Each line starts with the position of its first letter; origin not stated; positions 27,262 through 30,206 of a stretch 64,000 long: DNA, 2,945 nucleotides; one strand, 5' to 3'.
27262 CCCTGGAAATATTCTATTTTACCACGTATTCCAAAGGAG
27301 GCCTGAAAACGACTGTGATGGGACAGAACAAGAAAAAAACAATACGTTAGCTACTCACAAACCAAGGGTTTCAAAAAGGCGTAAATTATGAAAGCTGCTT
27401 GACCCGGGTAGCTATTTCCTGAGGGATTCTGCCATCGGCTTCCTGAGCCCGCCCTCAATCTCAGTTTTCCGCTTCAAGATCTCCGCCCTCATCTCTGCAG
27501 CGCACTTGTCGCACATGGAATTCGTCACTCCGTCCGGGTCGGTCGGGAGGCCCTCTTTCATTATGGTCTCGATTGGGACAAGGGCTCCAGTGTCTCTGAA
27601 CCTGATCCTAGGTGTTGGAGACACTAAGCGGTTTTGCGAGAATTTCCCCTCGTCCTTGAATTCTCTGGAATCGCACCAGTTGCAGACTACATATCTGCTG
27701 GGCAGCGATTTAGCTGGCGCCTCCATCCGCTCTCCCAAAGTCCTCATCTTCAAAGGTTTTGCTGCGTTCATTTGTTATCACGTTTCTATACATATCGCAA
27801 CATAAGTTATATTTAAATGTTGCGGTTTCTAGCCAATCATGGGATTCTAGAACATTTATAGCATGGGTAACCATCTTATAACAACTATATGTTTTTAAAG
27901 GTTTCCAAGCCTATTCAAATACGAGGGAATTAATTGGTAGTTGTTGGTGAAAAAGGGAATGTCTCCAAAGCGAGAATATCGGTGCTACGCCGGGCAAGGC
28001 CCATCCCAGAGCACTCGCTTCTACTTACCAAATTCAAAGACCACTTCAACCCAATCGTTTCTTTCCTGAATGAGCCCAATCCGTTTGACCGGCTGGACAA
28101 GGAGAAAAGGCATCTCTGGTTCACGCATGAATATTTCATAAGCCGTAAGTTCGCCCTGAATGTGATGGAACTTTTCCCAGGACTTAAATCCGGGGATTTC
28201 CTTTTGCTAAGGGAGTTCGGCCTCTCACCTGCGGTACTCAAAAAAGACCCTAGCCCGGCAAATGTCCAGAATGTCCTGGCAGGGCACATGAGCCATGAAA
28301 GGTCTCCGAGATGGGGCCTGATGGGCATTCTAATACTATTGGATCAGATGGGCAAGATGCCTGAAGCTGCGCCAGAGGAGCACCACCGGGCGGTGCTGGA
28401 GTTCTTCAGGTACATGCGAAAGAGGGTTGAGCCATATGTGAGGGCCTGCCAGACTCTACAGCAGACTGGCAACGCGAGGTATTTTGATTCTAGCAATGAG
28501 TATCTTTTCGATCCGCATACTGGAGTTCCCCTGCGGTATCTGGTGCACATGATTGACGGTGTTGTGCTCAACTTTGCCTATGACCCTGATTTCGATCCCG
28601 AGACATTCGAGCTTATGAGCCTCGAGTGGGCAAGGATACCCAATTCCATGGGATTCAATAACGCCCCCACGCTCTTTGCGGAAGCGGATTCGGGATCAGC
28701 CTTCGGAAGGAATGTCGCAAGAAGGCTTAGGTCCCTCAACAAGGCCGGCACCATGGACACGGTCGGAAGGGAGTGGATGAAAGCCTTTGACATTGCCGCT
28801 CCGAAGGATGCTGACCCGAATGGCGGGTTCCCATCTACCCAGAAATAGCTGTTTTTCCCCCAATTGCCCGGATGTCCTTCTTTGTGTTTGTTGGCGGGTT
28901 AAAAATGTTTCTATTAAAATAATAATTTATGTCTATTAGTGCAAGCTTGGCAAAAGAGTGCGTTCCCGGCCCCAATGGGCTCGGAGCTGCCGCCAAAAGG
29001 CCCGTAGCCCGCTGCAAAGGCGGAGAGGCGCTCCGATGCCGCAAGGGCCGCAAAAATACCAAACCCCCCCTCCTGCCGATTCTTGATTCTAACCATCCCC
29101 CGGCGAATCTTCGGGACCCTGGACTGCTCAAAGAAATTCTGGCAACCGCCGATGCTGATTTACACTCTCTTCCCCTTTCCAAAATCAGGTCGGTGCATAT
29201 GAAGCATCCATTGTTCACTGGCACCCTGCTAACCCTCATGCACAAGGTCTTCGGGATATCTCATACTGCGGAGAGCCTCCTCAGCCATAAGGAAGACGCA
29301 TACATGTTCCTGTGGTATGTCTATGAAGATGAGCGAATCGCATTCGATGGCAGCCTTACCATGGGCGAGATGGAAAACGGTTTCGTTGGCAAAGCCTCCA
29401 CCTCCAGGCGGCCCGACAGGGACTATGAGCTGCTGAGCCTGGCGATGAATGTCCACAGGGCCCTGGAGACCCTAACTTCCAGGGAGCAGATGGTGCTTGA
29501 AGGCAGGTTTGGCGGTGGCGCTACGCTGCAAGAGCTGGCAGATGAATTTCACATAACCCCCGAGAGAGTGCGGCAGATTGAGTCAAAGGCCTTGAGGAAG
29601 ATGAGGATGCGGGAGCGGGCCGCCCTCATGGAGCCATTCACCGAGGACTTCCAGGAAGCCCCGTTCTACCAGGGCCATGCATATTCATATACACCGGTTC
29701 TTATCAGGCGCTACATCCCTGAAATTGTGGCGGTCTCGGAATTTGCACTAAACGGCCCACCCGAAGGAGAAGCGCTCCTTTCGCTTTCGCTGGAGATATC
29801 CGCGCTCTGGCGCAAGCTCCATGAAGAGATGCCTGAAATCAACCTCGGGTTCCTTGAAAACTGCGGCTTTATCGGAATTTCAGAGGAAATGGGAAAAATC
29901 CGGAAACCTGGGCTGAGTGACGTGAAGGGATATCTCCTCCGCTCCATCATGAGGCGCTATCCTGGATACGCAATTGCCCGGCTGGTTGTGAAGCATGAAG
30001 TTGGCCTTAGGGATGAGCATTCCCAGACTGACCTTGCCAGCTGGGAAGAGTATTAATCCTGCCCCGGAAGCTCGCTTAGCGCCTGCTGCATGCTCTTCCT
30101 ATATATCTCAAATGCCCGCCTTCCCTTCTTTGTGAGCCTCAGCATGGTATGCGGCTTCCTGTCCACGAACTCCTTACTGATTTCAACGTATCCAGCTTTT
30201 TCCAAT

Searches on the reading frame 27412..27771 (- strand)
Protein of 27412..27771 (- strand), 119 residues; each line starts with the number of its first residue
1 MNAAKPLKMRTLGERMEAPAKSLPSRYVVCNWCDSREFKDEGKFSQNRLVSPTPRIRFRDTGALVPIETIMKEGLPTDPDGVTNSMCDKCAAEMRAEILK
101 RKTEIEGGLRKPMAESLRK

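Call 3: search_protein_families(library=pfam, proteins=[window:27412-27771:-], max_evalue=0.1)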
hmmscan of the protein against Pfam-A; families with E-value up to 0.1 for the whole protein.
window:27412-27771:- (119 aa): 2 families
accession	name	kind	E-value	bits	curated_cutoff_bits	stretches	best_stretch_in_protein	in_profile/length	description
PF23545.1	Zn_ribbon_HMPTM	-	0.046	13.7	27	1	82-104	4-26/45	HMPTM N-terminal zinc ribbon domain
PF08776.16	VASP_tetra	-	0.072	13.1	25.8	0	93-111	14-32/36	VASP tetramerisation domain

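Call 14: find_homologous_proteins(query=window:27412-27771:-, max_evalue=0.01)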
Query window:27412-27771:- (119 aa): 1 proteins with E <= 0.01 among 3 candidates.
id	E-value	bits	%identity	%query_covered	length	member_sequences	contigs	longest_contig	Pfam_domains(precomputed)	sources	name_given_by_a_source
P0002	1.4e-73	262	100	100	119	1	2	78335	-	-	-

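Call 18: search_protein_families(library=ncbifam, proteins=[window:27412-27771:-], max_evalue=0.1)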
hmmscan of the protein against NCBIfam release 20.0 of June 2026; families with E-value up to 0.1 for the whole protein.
window:27412-27771:- (119 aa): 0 families

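Call 24: search_protein_families(library=padloc, proteins=[window:27412-27771:-], max_evalue=0.1)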
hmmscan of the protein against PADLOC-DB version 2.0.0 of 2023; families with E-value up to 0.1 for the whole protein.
window:27412-27771:- (119 aa): 0 families

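Call 54: find_related_loci(query=A6, collection=metagenome_contigs, flank=5000)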
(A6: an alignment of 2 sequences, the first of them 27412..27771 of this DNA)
Query A6 (119 aa) in metagenome_contigs; peptide patterns used: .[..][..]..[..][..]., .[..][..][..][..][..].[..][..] (x = any residue, [..] = any of these).
253 stretches matched a pattern, but none encodes a relative of the query by tblastn (E <= 1e-3).

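Call 64: search_protein_families(library=pfam, proteins=[window:27412-27771:-], max_evalue=10)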
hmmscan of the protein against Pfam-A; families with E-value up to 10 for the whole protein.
window:27412-27771:- (119 aa): 2 families
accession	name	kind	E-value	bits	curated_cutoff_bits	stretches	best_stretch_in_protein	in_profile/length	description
PF23545.1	Zn_ribbon_HMPTM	-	0.046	13.7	27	1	82-104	4-26/45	HMPTM N-terminal zinc ribbon domain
PF08776.16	VASP_tetra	-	0.072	13.1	25.8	1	93-111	14-32/36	VASP tetramerisation domain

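Call 70: predict_structure(protein=window:27412-27771:-)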
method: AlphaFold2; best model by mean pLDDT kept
length: 119 residues; sequences in the alignment: 1
mean_pLDDT: 47.7   pTM: 0.31
mean pLDDT of the five models: 47.7, 47.6, 45.8, 43.6, 43.4
residues with pLDDT >= 90: 0; 70-90: 0; 50-70: 57; < 50: 62
segments of 3 or more residues with pLDDT < 50: 1-3, 13-52, 79-86, 111-115, 117-119
pLDDT, mean of each block of 10 residues (from residue 1): 52 44 37 38 34 49 57 52 50 60 56 44
secondary structure, 60 per line:
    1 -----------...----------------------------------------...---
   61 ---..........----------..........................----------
elements in order: E55-57 E64-66 H67-73 H84-109

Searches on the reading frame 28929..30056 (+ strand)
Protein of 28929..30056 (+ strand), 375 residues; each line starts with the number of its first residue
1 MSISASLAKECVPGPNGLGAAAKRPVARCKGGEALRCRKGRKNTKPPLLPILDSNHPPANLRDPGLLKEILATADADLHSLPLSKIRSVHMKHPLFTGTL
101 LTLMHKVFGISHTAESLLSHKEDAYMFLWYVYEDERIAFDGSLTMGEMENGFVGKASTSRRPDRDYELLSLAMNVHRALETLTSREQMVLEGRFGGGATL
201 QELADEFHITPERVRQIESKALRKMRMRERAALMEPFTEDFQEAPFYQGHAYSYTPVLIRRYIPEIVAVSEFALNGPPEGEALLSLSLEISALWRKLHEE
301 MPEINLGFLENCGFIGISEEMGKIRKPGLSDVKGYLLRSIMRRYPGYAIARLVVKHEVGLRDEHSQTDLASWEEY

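Call 18: search_protein_families(library=ncbifam, proteins=[window:28929-30056:+], max_evalue=0.1)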
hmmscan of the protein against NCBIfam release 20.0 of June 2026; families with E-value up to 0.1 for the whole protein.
window:28929-30056:+ (375 aa): 43 families (the best 25 are shown)
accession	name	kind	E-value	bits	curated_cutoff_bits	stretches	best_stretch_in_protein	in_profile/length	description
NF041931.2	MzaA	equivalog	1.6e-18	66.9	800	1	162-240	635-716/726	MZA anti-phage system associated sigma-70 family RNA polymerase sigma factor MzaA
NF004208.0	PRK05658.1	equivalog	1e-13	51.2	555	1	170-238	557-629/631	RNA polymerase sigma factor RpoD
TIGR02937.1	sigma70-ECF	superfamily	1.5e-13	50.7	42.9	1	143-226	96-162/165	sigma-70 family RNA polymerase sigma factor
TIGR02393.1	RpoD_Cterm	equivalog_domain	4.2e-13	49.4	354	1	158-237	153-236/238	RNA polymerase sigma factor RpoD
NF006666.0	PRK09210.1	equivalog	2.3e-11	43.6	572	1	171-235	298-366/370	RNA polymerase sigma factor RpoD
NF005143.0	PRK06596.1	subfamily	2.9e-11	43.4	241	1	173-227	222-279/285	RNA polymerase factor sigma-32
TIGR02392.1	rpoH_proteo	equivalog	6.3e-11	42.4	323.1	1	172-227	209-266/270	RNA polymerase sigma factor RpoH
NF004562.0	PRK05901.1-4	equivalog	7.7e-11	41.2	779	1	174-240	485-555/571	RNA polymerase sigma factor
NF005643.0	PRK07406.1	equivalog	1.2e-10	41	500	1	162-235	316-393/397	RNA polymerase sigma factor RpoD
TIGR02394.1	rpoS_proteo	equivalog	1.3e-09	38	378.7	1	158-227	199-272/285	RNA polymerase sigma factor RpoS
TIGR02997.1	Sig70-cyanoRpoD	subfamily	4.1e-09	36.1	384.5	1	158-226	226-298/298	RNA polymerase sigma factor, RpoD/SigA family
NF005785.0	PRK07598.1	equivalog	8.9e-09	34.7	554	1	170-240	339-413/415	RNA polymerase sigma factor SigC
NF004207.0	PRK05657.1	equivalog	2.4e-08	33.7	394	1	159-227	243-315/329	RNA polymerase sigma factor RpoS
NF005920.0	PRK07921.1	subfamily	3.7e-08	32.7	464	1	171-235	256-324/328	RNA polymerase sigma factor SigB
NF005693.0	PRK07500.1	equivalog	4.1e-08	32.7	315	1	175-227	221-275/289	RNA polymerase factor sigma-32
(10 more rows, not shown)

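Call 24: search_protein_families(library=padloc, proteins=[window:28929-30056:+], max_evalue=0.1)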
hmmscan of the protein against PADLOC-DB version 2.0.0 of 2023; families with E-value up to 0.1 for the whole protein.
window:28929-30056:+ (375 aa): 1 family
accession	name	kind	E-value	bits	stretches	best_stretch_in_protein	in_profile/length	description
PDLC02203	MzaA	-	1.5e-12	44.6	1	169-244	595-674/683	-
